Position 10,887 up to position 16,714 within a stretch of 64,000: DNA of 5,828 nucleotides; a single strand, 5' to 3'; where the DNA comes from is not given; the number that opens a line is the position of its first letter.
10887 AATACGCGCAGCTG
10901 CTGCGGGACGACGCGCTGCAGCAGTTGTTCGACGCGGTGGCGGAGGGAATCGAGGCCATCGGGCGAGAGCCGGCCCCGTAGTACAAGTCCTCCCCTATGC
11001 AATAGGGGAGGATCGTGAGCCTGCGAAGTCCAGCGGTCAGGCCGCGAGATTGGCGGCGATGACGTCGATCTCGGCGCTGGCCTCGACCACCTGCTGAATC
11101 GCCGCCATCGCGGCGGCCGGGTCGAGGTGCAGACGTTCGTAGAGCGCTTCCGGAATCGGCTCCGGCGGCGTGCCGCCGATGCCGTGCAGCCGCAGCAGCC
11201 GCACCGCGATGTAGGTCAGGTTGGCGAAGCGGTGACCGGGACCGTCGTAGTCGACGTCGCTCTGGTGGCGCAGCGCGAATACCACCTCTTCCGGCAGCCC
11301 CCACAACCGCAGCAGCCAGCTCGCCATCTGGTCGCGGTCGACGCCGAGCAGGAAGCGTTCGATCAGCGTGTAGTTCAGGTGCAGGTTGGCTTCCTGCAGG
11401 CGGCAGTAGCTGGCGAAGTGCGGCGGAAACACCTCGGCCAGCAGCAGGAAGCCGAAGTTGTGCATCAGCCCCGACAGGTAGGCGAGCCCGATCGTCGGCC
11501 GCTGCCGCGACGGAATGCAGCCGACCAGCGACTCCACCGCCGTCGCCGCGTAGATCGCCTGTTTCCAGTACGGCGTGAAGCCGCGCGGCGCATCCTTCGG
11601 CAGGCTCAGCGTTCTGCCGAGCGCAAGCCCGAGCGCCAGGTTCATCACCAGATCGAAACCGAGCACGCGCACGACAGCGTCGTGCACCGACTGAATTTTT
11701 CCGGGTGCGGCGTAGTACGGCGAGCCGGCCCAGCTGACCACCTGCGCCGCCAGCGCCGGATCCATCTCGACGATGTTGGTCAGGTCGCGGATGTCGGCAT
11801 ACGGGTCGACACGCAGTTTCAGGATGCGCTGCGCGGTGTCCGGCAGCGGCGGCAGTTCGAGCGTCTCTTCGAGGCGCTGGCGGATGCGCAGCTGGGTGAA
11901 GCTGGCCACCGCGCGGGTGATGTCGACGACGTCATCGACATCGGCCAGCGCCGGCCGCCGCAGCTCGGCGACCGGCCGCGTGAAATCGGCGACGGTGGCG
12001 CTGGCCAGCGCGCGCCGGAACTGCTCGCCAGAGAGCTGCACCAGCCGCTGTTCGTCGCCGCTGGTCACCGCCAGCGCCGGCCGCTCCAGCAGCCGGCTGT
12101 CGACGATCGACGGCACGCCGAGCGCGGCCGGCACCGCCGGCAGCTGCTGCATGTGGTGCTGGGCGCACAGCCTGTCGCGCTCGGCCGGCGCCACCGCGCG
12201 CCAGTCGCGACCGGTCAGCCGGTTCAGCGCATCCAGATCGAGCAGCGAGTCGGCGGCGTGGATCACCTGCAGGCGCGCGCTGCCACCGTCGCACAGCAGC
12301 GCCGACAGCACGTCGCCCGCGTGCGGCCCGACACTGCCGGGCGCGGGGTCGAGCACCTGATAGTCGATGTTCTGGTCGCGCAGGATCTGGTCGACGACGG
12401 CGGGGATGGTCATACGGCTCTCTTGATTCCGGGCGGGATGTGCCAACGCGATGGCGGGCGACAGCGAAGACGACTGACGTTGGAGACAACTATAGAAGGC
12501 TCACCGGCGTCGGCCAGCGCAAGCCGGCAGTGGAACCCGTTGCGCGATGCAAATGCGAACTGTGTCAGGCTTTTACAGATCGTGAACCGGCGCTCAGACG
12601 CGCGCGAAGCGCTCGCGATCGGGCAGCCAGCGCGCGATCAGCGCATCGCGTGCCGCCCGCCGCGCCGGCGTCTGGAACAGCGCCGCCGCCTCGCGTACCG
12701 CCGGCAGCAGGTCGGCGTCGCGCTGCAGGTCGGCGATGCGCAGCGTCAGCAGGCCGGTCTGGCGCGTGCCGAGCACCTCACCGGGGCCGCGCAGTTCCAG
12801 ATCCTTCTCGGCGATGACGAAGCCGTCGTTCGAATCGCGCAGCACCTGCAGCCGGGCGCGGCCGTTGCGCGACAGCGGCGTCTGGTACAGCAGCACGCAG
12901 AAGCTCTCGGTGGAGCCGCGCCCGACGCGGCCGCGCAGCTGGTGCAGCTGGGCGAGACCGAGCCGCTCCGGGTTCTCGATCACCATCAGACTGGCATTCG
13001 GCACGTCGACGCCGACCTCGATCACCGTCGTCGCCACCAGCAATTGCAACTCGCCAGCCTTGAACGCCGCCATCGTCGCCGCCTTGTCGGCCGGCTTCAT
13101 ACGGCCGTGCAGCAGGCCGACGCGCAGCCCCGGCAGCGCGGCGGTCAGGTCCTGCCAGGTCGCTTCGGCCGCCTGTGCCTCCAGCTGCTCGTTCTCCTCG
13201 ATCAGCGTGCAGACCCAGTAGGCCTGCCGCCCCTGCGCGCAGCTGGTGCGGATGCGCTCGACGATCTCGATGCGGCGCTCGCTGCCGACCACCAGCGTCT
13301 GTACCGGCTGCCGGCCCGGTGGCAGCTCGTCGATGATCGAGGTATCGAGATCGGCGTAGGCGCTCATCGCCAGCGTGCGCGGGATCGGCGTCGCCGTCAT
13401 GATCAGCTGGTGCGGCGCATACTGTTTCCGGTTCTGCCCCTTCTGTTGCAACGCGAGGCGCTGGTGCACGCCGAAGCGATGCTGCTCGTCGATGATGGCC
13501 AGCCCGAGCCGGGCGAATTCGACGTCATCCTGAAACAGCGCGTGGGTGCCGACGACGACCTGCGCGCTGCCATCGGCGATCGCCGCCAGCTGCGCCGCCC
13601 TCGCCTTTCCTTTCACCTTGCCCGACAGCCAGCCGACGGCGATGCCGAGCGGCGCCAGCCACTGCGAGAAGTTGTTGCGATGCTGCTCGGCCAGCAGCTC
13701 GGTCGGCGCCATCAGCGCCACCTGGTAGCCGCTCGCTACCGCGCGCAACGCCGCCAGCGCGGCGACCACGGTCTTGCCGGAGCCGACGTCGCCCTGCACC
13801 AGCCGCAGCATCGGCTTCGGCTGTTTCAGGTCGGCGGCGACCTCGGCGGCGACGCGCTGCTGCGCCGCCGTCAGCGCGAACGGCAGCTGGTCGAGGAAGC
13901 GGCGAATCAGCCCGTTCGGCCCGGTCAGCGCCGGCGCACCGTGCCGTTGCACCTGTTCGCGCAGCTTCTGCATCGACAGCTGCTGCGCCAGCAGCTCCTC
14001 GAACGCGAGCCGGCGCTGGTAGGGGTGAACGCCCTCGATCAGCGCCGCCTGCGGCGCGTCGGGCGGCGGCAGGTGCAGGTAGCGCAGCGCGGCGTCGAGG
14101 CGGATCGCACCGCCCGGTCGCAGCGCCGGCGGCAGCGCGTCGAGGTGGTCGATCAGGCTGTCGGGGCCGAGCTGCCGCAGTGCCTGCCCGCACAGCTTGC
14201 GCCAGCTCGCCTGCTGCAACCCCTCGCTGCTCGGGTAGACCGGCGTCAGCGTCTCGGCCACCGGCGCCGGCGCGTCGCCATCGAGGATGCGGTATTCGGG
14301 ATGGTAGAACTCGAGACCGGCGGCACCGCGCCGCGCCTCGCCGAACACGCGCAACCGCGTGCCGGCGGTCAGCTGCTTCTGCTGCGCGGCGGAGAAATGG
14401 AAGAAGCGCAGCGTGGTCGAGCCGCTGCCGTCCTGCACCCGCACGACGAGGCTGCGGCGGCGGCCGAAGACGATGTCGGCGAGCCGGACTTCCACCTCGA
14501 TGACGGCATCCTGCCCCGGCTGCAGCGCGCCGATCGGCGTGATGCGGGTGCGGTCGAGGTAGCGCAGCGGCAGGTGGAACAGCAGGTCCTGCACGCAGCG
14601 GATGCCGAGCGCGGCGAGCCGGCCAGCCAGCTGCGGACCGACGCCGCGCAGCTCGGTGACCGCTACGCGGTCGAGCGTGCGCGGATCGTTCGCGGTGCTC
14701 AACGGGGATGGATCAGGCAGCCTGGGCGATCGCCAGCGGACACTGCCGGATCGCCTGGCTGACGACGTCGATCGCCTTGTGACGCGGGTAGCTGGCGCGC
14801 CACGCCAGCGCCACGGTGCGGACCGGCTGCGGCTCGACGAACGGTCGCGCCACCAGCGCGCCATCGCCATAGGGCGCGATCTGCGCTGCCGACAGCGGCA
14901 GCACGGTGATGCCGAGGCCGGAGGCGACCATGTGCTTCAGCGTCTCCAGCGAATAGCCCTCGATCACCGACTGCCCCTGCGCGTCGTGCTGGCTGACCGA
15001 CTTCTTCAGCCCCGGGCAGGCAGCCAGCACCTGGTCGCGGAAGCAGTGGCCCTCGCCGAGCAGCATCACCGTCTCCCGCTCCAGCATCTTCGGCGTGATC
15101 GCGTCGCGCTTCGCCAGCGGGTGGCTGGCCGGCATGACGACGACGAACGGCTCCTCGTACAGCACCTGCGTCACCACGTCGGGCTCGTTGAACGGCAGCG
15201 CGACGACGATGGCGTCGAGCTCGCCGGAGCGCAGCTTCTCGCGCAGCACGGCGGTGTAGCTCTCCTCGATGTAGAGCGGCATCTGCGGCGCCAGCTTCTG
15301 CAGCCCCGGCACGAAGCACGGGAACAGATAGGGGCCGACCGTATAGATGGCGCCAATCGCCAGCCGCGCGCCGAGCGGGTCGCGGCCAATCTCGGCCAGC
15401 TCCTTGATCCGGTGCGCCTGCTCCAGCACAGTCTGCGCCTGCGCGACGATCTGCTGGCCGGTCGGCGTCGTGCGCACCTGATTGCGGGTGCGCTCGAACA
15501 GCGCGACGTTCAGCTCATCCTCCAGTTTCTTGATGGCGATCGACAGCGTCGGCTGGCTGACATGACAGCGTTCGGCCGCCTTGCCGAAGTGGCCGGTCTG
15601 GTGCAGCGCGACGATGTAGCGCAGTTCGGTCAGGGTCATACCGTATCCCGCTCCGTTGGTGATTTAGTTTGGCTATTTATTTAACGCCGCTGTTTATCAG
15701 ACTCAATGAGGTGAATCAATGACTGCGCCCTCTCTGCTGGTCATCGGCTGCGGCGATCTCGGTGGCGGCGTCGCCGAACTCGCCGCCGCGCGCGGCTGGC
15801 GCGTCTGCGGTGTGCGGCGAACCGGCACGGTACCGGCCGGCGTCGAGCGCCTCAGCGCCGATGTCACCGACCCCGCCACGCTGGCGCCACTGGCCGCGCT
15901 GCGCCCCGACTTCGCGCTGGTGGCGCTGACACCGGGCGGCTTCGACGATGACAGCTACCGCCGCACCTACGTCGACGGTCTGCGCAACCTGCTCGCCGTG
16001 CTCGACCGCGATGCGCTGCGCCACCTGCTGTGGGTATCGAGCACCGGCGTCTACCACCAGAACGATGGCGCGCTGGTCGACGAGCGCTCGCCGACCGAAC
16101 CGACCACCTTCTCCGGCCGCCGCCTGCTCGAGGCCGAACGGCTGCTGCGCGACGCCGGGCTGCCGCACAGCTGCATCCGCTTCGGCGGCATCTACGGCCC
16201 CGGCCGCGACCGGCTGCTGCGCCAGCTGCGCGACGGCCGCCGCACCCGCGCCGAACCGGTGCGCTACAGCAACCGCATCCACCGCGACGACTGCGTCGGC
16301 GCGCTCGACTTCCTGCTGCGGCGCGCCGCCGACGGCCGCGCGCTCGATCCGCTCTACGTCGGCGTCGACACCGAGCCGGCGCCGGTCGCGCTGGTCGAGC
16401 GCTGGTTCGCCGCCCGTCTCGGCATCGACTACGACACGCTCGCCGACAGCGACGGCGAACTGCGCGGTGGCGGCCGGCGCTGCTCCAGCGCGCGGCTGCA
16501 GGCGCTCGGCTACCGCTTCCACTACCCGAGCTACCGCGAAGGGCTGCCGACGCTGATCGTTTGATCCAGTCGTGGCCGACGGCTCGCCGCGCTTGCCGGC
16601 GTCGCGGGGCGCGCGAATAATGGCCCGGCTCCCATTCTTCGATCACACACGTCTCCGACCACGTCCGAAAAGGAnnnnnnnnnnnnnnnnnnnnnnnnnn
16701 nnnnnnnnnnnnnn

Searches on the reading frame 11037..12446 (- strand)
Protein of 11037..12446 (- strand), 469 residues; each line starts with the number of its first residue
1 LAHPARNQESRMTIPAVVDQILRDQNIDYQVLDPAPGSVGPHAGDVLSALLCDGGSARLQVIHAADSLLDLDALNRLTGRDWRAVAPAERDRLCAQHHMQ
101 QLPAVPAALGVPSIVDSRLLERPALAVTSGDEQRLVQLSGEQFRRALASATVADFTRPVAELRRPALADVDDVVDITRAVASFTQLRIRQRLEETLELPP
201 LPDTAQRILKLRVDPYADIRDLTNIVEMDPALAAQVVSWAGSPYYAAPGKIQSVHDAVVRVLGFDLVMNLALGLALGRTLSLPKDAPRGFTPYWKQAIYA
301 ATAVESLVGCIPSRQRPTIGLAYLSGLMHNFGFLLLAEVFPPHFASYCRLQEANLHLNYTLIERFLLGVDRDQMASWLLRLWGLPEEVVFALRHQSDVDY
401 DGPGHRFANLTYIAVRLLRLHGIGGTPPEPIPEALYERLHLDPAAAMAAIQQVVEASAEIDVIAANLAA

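Call 40: search_protein_families(library=pfam, proteins=[window:11037-12446:-], max_evalue=0.00001)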
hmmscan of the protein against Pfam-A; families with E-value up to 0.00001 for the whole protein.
window:11037-12446:- (469 aa): 2 families
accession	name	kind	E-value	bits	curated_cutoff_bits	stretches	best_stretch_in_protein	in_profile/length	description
PF08668.18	HDOD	-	1.6e-42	145.7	22.9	1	198-397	1-195/196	HDOD domain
PF04073.20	tRNA_edit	-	3.9e-07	30.6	25.5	1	45-145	20-122/123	Aminoacyl-tRNA editing domain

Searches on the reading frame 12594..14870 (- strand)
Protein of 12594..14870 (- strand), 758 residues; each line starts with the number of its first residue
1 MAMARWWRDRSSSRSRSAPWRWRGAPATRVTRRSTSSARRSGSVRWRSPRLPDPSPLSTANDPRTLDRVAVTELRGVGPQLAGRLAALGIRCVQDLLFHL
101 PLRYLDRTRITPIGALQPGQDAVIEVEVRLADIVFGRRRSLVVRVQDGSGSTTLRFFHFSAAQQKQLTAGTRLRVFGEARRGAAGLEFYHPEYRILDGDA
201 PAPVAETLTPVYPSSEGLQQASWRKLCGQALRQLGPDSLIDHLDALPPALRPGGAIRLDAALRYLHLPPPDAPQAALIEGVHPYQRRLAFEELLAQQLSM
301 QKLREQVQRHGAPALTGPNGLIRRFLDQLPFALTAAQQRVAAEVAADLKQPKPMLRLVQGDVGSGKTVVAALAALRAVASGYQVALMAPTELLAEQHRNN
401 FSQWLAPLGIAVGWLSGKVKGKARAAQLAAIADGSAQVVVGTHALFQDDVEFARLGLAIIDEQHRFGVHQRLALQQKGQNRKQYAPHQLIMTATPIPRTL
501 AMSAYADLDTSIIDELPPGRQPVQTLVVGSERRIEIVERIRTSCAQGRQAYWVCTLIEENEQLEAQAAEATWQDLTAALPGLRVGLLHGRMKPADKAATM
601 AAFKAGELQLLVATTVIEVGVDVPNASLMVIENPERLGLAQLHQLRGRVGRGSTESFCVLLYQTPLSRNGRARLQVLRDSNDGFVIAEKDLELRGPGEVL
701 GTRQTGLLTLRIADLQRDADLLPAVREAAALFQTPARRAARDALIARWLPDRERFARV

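Call 40: search_protein_families(library=pfam, proteins=[window:12594-14870:-], max_evalue=0.00001)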
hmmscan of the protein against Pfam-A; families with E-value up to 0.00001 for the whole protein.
window:12594-14870:- (758 aa): 6 families
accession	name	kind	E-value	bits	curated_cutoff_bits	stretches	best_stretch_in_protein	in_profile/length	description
PF00270.35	DEAD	-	9.6e-24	84.4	26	1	349-500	12-164/167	DEAD/DEAH box helicase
PF00271.37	Helicase_C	-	6.2e-20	71.9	23.5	1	543-651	11-108/110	Helicase conserved C-terminal domain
PF17191.10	RecG_wedge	-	4.5e-13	49.6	23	1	75-230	6-158/162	RecG wedge domain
PF19833.4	RecG_dom3_C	-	2.1e-12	47.3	26.8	1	681-730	2-52/87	ATP-dependent DNA helicase RecG, domain 3, C-terminal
PF04851.21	ResIII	-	2.3e-11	44.3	22.5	1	333-495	4-162/164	Type III restriction enzyme, res subunit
PF01336.31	tRNA_anti-codon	-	5.8e-07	29.8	27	1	132-196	5-75/75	OB-fold nucleic acid binding domain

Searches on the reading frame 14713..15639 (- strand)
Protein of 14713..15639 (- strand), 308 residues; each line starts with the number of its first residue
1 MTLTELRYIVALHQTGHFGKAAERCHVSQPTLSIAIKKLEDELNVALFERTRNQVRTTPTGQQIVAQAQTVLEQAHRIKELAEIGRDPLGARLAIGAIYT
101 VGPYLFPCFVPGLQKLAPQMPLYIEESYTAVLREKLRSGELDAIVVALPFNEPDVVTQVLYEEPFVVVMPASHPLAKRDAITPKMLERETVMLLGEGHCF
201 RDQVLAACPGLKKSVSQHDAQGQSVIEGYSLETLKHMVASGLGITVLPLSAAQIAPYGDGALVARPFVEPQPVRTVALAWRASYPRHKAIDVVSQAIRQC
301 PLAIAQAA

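Call 40: search_protein_families(library=pfam, proteins=[window:14713-15639:-], max_evalue=0.00001)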
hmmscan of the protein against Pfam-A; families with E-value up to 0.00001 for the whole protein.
window:14713-15639:- (308 aa): 2 families
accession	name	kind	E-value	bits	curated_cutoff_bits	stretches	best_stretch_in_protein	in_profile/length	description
PF03466.25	LysR_substrate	-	1e-45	156.1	28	1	89-299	4-206/209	LysR substrate binding domain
PF00126.33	HTH_1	-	2.4e-21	75.9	26.6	1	3-62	1-60/60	Bacterial regulatory helix-turn-helix protein, lysR family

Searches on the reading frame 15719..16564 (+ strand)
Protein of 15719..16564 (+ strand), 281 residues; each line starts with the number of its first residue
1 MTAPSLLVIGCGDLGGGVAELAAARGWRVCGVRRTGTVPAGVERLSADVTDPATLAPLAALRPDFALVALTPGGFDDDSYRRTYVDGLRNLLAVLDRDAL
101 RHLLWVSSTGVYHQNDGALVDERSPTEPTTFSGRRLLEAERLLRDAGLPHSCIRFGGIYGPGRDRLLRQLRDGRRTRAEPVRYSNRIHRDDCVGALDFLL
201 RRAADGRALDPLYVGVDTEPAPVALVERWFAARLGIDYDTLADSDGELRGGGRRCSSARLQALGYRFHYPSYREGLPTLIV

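Call 40: search_protein_families(library=pfam, proteins=[window:15719-16564:+], max_evalue=0.00001)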
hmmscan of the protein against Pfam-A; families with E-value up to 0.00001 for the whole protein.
window:15719-16564:+ (281 aa): 2 families
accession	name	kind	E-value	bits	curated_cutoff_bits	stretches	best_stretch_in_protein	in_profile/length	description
PF13460.12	NAD_binding_10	-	2.6e-07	31.1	27.2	1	12-162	4-150/184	NAD(P)H-binding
PF01370.27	Epimerase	-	4.1e-06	26.8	20.9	1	7-168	2-187/240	NAD dependent epimerase/dehydratase family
